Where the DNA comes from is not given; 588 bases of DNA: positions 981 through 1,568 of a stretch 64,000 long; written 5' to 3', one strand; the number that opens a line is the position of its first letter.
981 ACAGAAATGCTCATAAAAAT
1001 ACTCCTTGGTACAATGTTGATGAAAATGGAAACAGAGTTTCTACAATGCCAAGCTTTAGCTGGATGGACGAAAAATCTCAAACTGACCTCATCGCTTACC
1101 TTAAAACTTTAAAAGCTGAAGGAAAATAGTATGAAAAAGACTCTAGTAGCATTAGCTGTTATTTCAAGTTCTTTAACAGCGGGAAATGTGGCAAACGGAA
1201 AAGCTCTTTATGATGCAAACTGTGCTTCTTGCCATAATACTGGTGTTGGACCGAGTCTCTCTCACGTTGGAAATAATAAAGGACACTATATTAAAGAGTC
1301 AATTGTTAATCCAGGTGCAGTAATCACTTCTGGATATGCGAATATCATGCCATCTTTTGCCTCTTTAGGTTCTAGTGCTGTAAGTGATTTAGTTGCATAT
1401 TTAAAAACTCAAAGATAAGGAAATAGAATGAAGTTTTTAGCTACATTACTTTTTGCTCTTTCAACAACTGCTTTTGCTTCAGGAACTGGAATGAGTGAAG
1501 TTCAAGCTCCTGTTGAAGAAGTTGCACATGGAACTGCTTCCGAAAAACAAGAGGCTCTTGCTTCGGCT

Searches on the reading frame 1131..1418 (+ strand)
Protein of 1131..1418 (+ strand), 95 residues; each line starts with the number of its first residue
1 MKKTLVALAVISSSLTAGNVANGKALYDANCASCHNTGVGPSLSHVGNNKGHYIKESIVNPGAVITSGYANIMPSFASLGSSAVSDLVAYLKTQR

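Call 79: search_protein_families(library=pfam, proteins=[window:1131-1418:+], max_evalue=0.0001)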
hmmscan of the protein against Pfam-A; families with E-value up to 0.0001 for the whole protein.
window:1131-1418:+ (95 aa): 2 families
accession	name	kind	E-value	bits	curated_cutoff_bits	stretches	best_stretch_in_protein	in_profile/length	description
PF13442.11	Cytochrome_CBB3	-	4.2e-12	46.6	27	1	19-91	2-68/68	Cytochrome C oxidase, cbb3-type, subunit III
PF00034.26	Cytochrom_C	-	6.9e-09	37.4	21.3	1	20-93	1-88/90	Cytochrome c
